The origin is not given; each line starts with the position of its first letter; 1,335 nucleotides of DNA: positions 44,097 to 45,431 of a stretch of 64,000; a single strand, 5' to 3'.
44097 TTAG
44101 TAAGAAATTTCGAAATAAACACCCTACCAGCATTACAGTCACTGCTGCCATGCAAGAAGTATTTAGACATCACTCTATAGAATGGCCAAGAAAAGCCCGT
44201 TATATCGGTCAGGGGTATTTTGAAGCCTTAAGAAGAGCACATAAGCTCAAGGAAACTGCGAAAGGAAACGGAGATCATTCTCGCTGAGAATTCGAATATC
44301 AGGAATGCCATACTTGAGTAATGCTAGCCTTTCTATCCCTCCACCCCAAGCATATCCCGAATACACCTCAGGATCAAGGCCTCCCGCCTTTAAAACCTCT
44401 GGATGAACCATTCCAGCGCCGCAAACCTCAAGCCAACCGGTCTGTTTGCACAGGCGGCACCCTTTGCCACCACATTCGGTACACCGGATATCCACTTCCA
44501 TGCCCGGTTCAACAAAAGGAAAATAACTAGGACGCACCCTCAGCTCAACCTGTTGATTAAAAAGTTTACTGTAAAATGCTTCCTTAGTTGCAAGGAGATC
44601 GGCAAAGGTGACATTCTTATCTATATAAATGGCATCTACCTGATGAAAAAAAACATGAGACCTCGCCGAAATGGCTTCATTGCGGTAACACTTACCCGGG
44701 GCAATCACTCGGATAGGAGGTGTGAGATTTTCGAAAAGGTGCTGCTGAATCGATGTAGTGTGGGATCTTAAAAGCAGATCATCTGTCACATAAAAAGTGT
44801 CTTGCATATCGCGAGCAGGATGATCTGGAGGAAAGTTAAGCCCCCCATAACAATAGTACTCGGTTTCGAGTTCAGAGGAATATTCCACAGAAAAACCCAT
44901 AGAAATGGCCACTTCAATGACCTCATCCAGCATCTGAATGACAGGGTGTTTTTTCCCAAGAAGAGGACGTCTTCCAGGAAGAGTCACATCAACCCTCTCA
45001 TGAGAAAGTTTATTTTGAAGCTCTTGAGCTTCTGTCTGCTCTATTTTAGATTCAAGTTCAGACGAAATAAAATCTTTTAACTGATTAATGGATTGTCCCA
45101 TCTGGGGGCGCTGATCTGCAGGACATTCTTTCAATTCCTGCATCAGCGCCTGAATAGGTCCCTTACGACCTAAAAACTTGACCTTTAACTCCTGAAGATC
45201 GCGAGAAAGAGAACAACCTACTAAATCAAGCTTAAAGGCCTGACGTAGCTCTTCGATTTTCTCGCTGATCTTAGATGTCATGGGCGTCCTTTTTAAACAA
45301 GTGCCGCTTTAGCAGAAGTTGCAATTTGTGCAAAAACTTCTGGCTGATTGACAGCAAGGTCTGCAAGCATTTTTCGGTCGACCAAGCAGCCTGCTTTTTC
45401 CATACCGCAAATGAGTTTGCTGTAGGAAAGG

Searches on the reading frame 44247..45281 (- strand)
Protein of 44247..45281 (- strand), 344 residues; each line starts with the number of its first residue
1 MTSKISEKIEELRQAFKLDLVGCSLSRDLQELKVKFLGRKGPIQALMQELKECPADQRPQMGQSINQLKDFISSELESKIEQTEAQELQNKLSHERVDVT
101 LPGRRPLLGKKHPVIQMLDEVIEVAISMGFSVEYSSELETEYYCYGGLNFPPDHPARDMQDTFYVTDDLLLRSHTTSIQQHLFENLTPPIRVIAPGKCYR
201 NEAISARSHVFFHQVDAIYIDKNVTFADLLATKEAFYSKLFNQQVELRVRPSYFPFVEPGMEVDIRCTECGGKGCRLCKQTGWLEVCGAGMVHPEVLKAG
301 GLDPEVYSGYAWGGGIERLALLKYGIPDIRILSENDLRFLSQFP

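Call 75: search_protein_families(library=pfam, proteins=[window:44247-45281:-], max_evalue=0.00001)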
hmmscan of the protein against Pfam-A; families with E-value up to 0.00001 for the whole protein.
window:44247-45281:- (344 aa): 2 families
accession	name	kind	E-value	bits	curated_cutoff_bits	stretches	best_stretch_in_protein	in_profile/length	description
PF01409.25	tRNA-synt_2d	-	1.1e-84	284.2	19.8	1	97-343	2-246/246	tRNA synthetases class II core domain (F)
PF02912.23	Phe_tRNA-synt_N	-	7.8e-21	74.3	22.3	1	27-92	4-69/69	Aminoacyl tRNA synthetase class II, N-terminal domain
